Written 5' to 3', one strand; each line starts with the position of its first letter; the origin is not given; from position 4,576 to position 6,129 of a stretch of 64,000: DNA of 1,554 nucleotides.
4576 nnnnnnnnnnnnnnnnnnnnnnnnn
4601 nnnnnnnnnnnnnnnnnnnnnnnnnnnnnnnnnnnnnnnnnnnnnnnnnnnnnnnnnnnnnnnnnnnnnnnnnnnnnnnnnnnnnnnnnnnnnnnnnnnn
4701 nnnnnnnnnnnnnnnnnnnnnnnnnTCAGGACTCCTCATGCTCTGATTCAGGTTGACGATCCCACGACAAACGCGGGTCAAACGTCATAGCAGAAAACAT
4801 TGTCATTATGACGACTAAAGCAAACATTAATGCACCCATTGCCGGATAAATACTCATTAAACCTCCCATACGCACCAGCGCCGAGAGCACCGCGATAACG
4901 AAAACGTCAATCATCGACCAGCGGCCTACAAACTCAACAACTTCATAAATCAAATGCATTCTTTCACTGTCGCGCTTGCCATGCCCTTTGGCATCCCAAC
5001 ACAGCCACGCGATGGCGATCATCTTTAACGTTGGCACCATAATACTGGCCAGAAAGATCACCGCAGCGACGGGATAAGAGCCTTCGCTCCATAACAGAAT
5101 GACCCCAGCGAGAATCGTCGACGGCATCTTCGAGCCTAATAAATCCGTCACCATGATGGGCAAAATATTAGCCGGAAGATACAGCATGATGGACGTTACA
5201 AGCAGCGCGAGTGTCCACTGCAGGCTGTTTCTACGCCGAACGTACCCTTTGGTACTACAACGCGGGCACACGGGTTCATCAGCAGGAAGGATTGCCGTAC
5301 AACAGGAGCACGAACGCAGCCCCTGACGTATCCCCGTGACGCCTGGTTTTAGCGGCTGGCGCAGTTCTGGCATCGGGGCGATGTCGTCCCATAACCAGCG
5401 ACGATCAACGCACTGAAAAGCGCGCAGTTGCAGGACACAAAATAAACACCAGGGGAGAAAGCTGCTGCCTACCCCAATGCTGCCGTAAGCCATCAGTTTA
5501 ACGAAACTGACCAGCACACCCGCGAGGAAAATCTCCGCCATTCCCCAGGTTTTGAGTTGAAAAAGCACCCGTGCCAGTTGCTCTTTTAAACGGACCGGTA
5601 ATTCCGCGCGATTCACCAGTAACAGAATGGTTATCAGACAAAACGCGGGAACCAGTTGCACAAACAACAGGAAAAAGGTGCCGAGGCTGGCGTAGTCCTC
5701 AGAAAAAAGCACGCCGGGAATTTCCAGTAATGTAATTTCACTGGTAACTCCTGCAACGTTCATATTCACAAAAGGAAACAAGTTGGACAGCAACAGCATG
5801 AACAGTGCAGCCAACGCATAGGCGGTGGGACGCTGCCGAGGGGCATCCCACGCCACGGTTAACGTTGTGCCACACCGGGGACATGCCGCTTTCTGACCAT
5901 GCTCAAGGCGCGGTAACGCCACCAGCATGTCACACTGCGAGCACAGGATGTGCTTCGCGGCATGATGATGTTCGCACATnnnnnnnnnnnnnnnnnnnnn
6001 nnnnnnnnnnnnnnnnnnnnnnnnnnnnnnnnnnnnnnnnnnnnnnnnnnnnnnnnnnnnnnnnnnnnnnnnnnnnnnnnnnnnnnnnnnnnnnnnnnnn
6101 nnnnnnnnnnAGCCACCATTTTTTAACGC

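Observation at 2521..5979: pqiABC: envelope-spanning MCE transport system whose substrate is still unclear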

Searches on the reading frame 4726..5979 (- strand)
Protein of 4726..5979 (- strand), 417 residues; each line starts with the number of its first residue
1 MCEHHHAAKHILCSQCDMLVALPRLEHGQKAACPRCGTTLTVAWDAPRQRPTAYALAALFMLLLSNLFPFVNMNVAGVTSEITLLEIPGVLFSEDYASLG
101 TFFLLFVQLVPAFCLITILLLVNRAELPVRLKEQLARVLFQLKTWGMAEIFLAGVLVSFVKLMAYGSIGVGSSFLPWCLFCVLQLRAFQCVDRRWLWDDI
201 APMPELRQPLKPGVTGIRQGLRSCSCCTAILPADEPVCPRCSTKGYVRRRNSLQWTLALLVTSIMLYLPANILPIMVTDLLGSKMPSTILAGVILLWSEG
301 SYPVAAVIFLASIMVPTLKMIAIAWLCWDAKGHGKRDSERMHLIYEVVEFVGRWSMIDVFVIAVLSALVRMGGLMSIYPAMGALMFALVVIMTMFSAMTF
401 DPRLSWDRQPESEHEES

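Call 7: search_solved_structures(query=window:4726-5979:-, max_evalue=0.01, show_alignments=2)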
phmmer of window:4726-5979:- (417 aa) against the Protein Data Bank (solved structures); distinct sequences matched with E-value up to 0.01: 1.
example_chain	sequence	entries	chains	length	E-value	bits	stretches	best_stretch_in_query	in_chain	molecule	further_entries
9n8w_A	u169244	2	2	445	1e-43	153.7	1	12-409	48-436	Intermembrane transport protein YebS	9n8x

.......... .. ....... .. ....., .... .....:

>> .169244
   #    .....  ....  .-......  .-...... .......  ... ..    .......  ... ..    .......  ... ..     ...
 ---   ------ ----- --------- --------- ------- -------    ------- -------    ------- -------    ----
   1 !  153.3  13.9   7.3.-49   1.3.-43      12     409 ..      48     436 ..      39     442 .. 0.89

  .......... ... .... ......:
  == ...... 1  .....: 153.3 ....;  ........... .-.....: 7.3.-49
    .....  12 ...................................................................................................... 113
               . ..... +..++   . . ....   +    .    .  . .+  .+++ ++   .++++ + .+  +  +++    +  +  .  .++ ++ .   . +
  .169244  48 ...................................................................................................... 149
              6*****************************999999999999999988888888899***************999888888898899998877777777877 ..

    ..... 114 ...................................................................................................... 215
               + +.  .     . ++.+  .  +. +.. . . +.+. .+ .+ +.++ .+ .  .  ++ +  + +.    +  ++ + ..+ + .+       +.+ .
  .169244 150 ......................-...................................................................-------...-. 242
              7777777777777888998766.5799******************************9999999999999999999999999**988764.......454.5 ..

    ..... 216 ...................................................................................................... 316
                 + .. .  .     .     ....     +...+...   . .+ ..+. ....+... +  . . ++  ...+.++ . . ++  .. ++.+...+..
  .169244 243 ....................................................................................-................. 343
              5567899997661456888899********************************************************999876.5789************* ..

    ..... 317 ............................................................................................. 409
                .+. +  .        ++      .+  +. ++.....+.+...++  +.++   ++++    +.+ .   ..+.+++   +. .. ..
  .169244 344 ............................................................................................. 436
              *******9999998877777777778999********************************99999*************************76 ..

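Call 13: search_protein_families(proteins=[window:4726-5979:-], library=ncbifam)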
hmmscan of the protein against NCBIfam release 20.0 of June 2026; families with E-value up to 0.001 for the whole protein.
window:4726-5979:- (417 aa): 2 families
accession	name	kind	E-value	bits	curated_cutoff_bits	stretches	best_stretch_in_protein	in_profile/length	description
NF011683.0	PRK15103.1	equivalog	2.3e-254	844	562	1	1-417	1-417/421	membrane integrity-associated transporter subunit PqiA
TIGR00155.1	pqiA_fam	subfamily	2.4e-199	662.5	260.35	1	1-408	4-403/403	PqiA/YebS family transporter subunit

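Call 14: profile_search(protein=window:4726-5979:-)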
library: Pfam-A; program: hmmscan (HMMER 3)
A. the first sequence (417 residues): domains with independent E <= 10: 16; with E <= 0.001: 2
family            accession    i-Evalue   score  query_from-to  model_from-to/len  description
PqiA              PF04403.18    3.9e-53   179.9     253-408         1-154/156  Paraquat-inducible protein A
PqiA              PF04403.18    3.8e-39   134.5      49-200         2-155/156  Paraquat-inducible protein A
DUF5817           PF19134.6       0.038    14.4      12-41          5-32/57  Domain of unknown function (DUF5817)
Tmemb_55A         PF09788.14       0.16    11.6       8-65        148-204/248  Transmembrane protein 55A
DZR               PF12773.13       0.17    12.5       2-44          4-38/45  Double zinc ribbon
Zn_ribbon_LysW    PF21344.3        0.17    12.0      13-43          3-34/46  Alpha-aminoadipate carrier protein LysW-like, globular domain
DZR_2             PF18912.6        0.23    11.7     220-243        20-44/56  Double zinc ribbon domain
Zn_ribbon_19      PF14369.11       0.26    11.9      13-38          5-29/35  zinc-ribbon
DZR_2             PF18912.6        0.29    11.4       1-40         12-46/56  Double zinc ribbon domain
DZR               PF12773.13       0.61    10.7     224-242         1-19/45  Double zinc ribbon
Zn_ribbon_6       PF07191.17       0.91    10.0       7-42         13-41/67  Double zinc ribbon
DmmA-like_C       PF22289.1         1.7     9.1      11-42          2-30/44  Dimethylamine monooxygenase subunit DmmA-like, C-terminal domain
Zn_ribbon_Com     PF10122.14        2.4     8.1       9-38          3-32/52  Mu-like prophage protein Com
XAF1_C            PF18608.7         2.7     8.0      13-29         20-36/54  XIAP-associated factor 1 C-terminal domain
zf-UDP            PF14569.12        4.9     7.7      10-46         27-66/78  Zinc-binding RING-finger
Zn_ribbon_15      PF17032.10         10     7.4     223-242        39-59/73  zinc-ribbon family

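Call 24: find_homologous_proteins(query=window:4726-5979:-, max_evalue=0.00001)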
Query window:4726-5979:- (417 aa): 1389 proteins with E <= 0.00001 among 8000 candidates; the best 120 are listed.
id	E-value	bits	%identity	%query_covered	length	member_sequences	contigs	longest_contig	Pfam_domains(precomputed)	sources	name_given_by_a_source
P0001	7.1e-278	940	100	100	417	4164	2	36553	PF04403.19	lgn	-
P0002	9.8e-278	939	100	100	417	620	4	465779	PF04403.19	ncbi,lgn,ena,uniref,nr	ncbi:membrane integrity-associated transporter subunit PqiA [Escherichia coli]|uniref:membrane integ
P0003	1.8e-249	846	94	100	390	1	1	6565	PF04403.19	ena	-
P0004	8.0e-246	834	86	100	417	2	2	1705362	PF04403.19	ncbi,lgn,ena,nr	nr:membrane integrity-associated transporter subunit PqiA [uncultured Enterobacter sp.]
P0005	3.4e-244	829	84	100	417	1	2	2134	PF04403.19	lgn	-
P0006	4.1e-244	829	85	100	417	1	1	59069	PF04403.19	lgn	-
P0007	5.8e-244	828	85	100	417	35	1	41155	PF04403.19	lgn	-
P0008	7.6e-244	828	85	100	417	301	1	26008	PF04403.19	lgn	-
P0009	2.0e-243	826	85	100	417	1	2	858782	PF04403.19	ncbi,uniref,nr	ncbi:membrane integrity-associated transporter subunit PqiA [Enterobacter huaxiensis]|uniref:membran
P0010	6.0e-243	825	85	100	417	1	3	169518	PF04403.19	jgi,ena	-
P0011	7.3e-243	825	85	100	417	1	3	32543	PF04403.19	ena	-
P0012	2.0e-242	823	84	100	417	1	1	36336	PF04403.19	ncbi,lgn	-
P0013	2.0e-242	823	84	100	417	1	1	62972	PF04403.19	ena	-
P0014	2.1e-242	823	84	100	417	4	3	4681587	PF04403.19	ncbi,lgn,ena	-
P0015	2.2e-242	823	84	100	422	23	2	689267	PF04403.19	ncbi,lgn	-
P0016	2.9e-242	823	85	100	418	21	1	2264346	PF04403.19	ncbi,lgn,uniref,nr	ncbi:paraquat-inducible membrane protein A [Klebsiella sp. RIT-PI-d]|uniref:membrane integrity-assoc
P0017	3.2e-242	822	85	100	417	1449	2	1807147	PF04403.19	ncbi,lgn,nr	ncbi:membrane integrity-associated transporter subunit PqiA [Enterobacter roggenkampii]|nr:membrane 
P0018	8.4e-242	821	84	100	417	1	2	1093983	PF04403.19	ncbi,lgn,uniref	ncbi:membrane integrity-associated transporter subunit PqiA [Leclercia tamurae]|uniref:membrane inte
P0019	9.0e-242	821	85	100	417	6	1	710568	PF04403.19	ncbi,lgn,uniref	ncbi:membrane integrity-associated transporter subunit PqiA [Metakosakonia massiliensis]|uniref:Para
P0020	1.6e-241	820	83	100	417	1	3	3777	PF04403.19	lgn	-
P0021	3.0e-241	819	83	100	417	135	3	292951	PF04403.19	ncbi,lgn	-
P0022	3.1e-241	819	84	100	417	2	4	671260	PF04403.19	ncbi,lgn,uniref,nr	ncbi:Paraquat-inducible protein A [Phytobacter ursingii]|uniref:Membrane integrity-associated transp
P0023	3.5e-241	819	86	100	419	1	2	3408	PF04403.19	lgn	-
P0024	4.8e-241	819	84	100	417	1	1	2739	PF04403.19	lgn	-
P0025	7.1e-241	818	84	100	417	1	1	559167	PF04403.19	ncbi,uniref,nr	ncbi:membrane integrity-associated transporter subunit PqiA [Leclercia tamurae]|uniref:Membrane inte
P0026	8.4e-241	818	84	100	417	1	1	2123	PF04403.19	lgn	-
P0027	8.5e-241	818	83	100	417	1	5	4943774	PF04403.19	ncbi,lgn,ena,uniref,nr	ncbi:membrane integrity-associated transporter subunit PqiA [Leclercia sp. 29361]|uniref:membrane in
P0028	9.7e-241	818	84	100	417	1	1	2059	PF04403.19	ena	-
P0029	9.7e-241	818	83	100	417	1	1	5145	PF04403.19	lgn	-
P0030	9.7e-241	818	84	100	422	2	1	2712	PF04403.19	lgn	-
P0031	9.7e-241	818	84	100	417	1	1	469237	PF04403.19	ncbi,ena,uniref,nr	ncbi:membrane integrity-associated transporter subunit PqiA [Leclercia adecarboxylata]|uniref:membra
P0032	1.2e-240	817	83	100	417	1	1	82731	PF04403.19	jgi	jgi:paraquat-inducible protein A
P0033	1.3e-240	817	83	100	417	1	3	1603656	PF04403.19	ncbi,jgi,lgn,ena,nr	ncbi:membrane integrity-associated transporter subunit PqiA [Leclercia adecarboxylata ATCC 23216 = N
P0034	1.4e-240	817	83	100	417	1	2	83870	PF04403.19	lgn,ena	-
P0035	1.5e-240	817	83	100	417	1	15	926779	PF04403.19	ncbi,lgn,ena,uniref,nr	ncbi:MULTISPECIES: membrane integrity-associated transporter subunit PqiA [Leclercia]|uniref:membran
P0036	2.0e-240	817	83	100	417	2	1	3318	PF04403.19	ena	-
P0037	2.0e-240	817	84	100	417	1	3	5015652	PF04403.19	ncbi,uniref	ncbi:membrane integrity-associated transporter subunit PqiA [Yokenella regensburgei]|uniref:membrane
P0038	2.8e-240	816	84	100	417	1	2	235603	PF04403.19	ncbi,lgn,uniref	ncbi:membrane integrity-associated transporter subunit PqiA [Pseudenterobacter timonensis]|uniref:Me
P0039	3.2e-240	816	83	100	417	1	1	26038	PF04403.19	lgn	-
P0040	3.5e-240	816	83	100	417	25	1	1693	PF04403.19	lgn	-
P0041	3.8e-240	816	83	100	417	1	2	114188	PF04403.19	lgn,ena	-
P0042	3.8e-240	816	85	100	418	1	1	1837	PF04403.19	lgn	-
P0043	4.2e-240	815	84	100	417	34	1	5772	PF04403.19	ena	-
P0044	4.8e-240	815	84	100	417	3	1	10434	PF04403.19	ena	-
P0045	5.2e-240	815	83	100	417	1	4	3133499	PF04403.19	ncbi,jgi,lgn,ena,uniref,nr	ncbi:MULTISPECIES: membrane integrity-associated transporter subunit PqiA [unclassified Leclercia]|u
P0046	5.2e-240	815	84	100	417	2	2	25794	PF04403.19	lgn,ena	-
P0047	5.6e-240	815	83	100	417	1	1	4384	PF04403.19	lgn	-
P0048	6.0e-240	815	85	100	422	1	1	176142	PF04403.19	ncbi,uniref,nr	ncbi:membrane integrity-associated transporter subunit PqiA [Entomohabitans teleogrylli]|uniref:memb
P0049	7.1e-240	815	83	100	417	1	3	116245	PF04403.19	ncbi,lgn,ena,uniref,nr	ncbi:membrane integrity-associated transporter subunit PqiA [Leclercia sp.]|uniref:membrane integrit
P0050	7.4e-240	815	83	100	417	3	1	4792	PF04403.19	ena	-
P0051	8.0e-240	815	84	100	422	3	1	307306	PF04403.19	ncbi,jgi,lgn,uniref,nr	ncbi:membrane integrity-associated transporter subunit PqiA [Kosakonia sp.]|uniref:membrane integrit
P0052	9.1e-240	814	85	100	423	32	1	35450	PF04403.19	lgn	-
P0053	9.6e-240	814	84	100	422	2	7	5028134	PF04403.19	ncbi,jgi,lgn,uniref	ncbi:membrane integrity-associated transporter subunit PqiA [Dryocola sp. BD626]|jgi:paraquat-induci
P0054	1.1e-239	814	84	100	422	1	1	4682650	PF04403.19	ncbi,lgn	ncbi:membrane integrity-associated transporter subunit PqiA [Salmonella enterica]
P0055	1.2e-239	814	83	100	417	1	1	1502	PF04403.19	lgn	-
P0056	1.2e-239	814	83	100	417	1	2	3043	PF04403.19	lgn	-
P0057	1.3e-239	814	84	100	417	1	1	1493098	PF04403.19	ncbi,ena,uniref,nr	ncbi:membrane integrity-associated transporter subunit PqiA [Pseudenterobacter timonensis]|uniref:me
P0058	1.9e-239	813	86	100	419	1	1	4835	PF04403.19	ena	-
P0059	2.4e-239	813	83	100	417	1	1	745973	PF04403.19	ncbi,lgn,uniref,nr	ncbi:membrane integrity-associated transporter subunit PqiA [Leclercia sp. CFBP8987]|uniref:membrane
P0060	2.7e-239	813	83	100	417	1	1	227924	PF04403.19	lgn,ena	-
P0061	3.2e-239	813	83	100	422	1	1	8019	PF04403.19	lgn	-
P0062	3.7e-239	812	83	100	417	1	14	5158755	PF04403.19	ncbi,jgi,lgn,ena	ncbi:membrane integrity-associated transporter subunit PqiA [Phytobacter sp. AG2a]|jgi:paraquat-indu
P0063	5.1e-239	812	84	100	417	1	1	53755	PF04403.19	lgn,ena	-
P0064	5.4e-239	812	83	100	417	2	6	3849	PF04403.19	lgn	-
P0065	7.3e-239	811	84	100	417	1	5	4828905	PF04403.19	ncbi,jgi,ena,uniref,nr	ncbi:membrane integrity-associated transporter subunit PqiA [Intestinirhabdus alba]|jgi:paraquat-ind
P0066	1.3e-238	811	83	100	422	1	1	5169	PF04403.19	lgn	-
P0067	1.4e-238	810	84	100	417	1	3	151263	PF04403.19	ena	-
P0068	1.4e-238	810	83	100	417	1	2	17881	PF04403.19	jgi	jgi:paraquat-inducible protein A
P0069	1.9e-238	810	82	100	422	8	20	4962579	PF04403.19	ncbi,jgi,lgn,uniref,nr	ncbi:MAG: membrane integrity-associated transporter subunit PqiA [Yokenella regensburgei]|jgi:paraqu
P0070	2.5e-238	810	84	100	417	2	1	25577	PF04403.19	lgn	-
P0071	4.7e-238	809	83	100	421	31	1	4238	PF04403.19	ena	-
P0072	5.0e-238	809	83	100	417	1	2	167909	PF04403.19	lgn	-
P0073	6.1e-238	808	84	100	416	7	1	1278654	PF04403.19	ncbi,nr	ncbi:membrane integrity-associated transporter subunit PqiA [Enterobacteriaceae bacterium 89]|nr:mem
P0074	6.5e-238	808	83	100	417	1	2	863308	PF04403.19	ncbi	ncbi:membrane integrity-associated transporter subunit PqiA [Enterobacteriaceae bacterium C34A]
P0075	6.6e-238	808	84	100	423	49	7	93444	PF04403.19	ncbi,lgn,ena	-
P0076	1.1e-237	807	83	100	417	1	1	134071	PF04403.19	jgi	-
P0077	1.7e-237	807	83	100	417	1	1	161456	PF04403.19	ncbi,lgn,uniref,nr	ncbi:membrane integrity-associated transporter subunit PqiA [Enterobacter sp. CC120223-11]|uniref:me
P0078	1.9e-237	807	84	100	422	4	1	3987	PF04403.19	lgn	-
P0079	2.1e-237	807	82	100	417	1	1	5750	PF04403.19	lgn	-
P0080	2.2e-237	807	83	100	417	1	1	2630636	PF04403.19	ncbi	ncbi:membrane integrity-associated transporter subunit PqiA [Enterobacteriaceae bacterium C23F]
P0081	2.2e-237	807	84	100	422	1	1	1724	PF04403.19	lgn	-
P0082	2.4e-237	806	83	100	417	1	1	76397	PF04403.19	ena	-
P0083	2.6e-237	806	82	100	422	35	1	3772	PF04403.19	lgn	-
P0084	4.2e-237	806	83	100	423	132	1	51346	PF04403.19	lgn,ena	-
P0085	4.6e-237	805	83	100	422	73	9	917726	PF04403.19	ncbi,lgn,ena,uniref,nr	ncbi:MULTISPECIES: membrane integrity-associated transporter subunit PqiA [Buttiauxella]|uniref:Para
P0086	4.7e-237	805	83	100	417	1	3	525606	PF04403.19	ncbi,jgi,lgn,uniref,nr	ncbi:membrane integrity-associated transporter subunit PqiA [Enterobacter asburiae]|uniref:membrane 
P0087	5.7e-237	805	83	100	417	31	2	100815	PF04403.19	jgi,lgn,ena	jgi:paraquat-inducible protein A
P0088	6.4e-237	805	83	100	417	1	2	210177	PF04403.19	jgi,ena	-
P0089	1.3e-236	804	83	100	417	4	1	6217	PF04403.19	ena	-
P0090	1.7e-236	804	83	100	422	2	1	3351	PF04403.19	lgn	-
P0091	1.7e-236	804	83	100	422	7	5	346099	PF04403.19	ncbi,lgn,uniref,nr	ncbi:membrane integrity-associated transporter subunit PqiA [Trabulsiella odontotermitis]|uniref:mem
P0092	2.0e-236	803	84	100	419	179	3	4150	PF04403.19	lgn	-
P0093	9.5e-236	801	83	100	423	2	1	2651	PF04403.19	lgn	-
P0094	1.0e-235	801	84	100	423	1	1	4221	PF04403.19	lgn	-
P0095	1.4e-235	801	84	100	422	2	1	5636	PF04403.19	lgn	-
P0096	1.8e-235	800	84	100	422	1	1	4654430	PF04403.19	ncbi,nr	ncbi:membrane integrity-associated transporter subunit PqiA [Enterobacteriaceae bacterium 4M9]|nr:me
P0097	2.7e-235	800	82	100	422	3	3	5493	PF04403.19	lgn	-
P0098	2.9e-235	800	82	100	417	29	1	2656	PF04403.19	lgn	-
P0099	3.5e-235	799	82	100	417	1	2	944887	PF04403.19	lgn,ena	-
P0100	6.6e-235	798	83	100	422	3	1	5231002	PF04403.19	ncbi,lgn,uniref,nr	ncbi:membrane integrity-associated transporter subunit PqiA [Kosakonia sp. ML.JS2a]|uniref:membrane 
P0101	8.3e-235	798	82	100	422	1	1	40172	PF04403.19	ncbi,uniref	ncbi:membrane integrity-associated transporter subunit PqiA [Vagococcus sp. WN89Y]|uniref:membrane i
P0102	8.8e-235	798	82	100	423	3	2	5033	PF04403.19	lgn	-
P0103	9.4e-235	798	82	100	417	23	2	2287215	PF04403.19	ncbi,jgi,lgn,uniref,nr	ncbi:membrane integrity-associated transporter subunit PqiA [Scandinavium goeteborgense]|jgi:paraqua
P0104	1.1e-234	798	82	100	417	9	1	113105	PF04403.19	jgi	jgi:paraquat-inducible protein A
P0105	1.1e-234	798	82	100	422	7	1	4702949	PF04403.19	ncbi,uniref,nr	ncbi:membrane integrity-associated transporter subunit PqiA [[Enterobacter] lignolyticus]|uniref:Par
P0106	1.4e-234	797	82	100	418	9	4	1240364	PF04403.19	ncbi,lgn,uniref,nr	ncbi:membrane integrity-associated transporter subunit PqiA [Scandinavium sp. V105_16]|uniref:Membra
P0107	6.8e-234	795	94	92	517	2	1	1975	PF13491.12,PF04403.19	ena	-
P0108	9.6e-234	795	82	100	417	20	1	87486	PF04403.19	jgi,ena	-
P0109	1.6e-233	794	82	100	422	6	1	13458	PF04403.19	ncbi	-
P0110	3.6e-233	793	82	100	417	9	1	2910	PF04403.19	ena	-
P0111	4.9e-233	792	82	100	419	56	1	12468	PF04403.19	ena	-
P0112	5.1e-233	792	88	100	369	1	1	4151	PF04403.19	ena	-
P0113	7.6e-233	792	83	100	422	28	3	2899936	PF04403.19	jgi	jgi:paraquat-inducible protein A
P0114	7.6e-233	792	82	100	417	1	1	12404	PF04403.19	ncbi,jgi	-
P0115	1.0e-232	791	84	100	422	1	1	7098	PF04403.19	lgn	-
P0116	1.3e-232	791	83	100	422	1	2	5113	PF04403.19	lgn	-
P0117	1.4e-232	791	82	100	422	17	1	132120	PF04403.19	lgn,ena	-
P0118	1.5e-232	791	83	100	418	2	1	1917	PF04403.19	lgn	-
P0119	1.5e-232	791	81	100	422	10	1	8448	PF04403.19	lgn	-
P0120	1.9e-232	790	82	98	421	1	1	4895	PF04403.19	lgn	-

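Call 33: search_protein_representatives(protein=window:4726-5979:-)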
Query: 417 residues. Proteins with E-value up to 0.001 (for the whole library): 4000; up to 1e-10: 1935; up to 1e-30: 455. The best 150 are listed.
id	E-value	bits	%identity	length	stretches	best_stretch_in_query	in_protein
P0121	7.5e-195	664.7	100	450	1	120-417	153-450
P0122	6.1e-161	553.0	100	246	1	172-417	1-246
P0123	9.0e-125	433.9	64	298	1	1-298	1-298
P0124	5.6e-113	395.1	46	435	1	8-408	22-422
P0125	6.5e-105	368.5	44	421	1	9-408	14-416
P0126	1.4e-99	350.9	45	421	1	10-409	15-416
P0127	3.0e-99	349.8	66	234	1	73-304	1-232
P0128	1.7e-95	337.5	71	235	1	1-221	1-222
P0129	4.6e-89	316.3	41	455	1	12-411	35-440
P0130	5.8e-87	309.4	42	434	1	11-412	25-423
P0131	3.4e-86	306.8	41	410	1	9-413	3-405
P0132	1.1e-85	305.2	33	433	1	12-410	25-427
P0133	1.3e-85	304.9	41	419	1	11-408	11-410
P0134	2.3e-85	304.1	39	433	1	9-409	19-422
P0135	2.6e-81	290.8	36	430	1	9-412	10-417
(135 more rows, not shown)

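Call 36: find_related_loci(query=A1, collection=genome_contigs, flank=8000)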
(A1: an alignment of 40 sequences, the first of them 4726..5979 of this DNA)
Query A1 (417 aa) in genome_contigs; peptide patterns used: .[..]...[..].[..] (x = any residue, [..] = any of these).
600 stretches matched a pattern (row limit reached: there are more); 592 encode a relative of the query (tblastn E <= 1e-3); the best 80 are kept; 80 distinct loci.
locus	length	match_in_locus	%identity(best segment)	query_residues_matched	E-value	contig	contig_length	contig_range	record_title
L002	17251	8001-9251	97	1-417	0e+0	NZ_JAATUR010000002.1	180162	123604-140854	Escherichia coli strain SCPM-O-B-8794 2length=18016, whole genome shotgun sequence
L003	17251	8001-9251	97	1-417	0e+0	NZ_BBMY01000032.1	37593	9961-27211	Escherichia albertii NBRC 107761 = DSM 17582 strain NBRC 107761, whole genome shotgun sequence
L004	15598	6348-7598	92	1-417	0e+0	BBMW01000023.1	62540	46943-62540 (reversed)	Citrobacter werkmanii NBRC 105721 DNA, contig: CIWKM23, whole genome shotgun sequence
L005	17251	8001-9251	91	1-417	0e+0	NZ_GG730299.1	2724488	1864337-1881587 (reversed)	Citrobacter youngae ATCC 29220 Scfld0, whole genome shotgun sequence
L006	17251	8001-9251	91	1-417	0e+0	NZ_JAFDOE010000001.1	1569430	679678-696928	Citrobacter sp. FP75 contig1, whole genome shotgun sequence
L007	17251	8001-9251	91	1-417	0e+0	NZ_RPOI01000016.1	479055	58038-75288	Citrobacter youngae strain CCUG 30791 citrobacter_youngae_CCUG30791T_0000016, whole genome shotgun sequence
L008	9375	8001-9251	88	1-417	0e+0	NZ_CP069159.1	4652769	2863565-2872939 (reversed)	Citrobacter sp. R56 chromosome, complete genome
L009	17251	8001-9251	86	1-417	0e+0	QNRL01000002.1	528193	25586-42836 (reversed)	Pseudocitrobacter faecalis strain DSM 27453 Ga0244571_102, whole genome shotgun sequence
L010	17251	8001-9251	82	1-417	0e+0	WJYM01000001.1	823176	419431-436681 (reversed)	Enterobacteriaceae bacterium RIT691 1, whole genome shotgun sequence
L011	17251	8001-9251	84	1-417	0e+0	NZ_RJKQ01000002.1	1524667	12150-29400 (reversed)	Enterobacter sp. BIGb0383 Ga0304806_102, whole genome shotgun sequence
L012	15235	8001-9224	85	1-408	0e+0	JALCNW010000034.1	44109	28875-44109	MAG: Enterobacter sp. isolate UW_MP_ENTER5_1 Ga0455787_00363, whole genome shotgun sequence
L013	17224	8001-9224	84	1-408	0e+0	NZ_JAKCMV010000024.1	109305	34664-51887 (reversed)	Enterobacter asburiae strain INSAq146 Aq146_contig_24, whole genome shotgun sequence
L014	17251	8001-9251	83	1-417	0e+0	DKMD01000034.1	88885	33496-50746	MAG TPA_asm: Pluralibacter sp. UBA7423 UBA7423_contig_108, whole genome shotgun sequence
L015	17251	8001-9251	83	1-417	0e+0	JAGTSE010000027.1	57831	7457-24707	MAG: Proteobacteria bacterium isolate CTSoil_132 scaffold_74, whole genome shotgun sequence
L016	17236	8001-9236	85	1-410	0e+0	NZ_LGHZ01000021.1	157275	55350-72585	Kluyvera genomosp. 1 strain L2 contig21, whole genome shotgun sequence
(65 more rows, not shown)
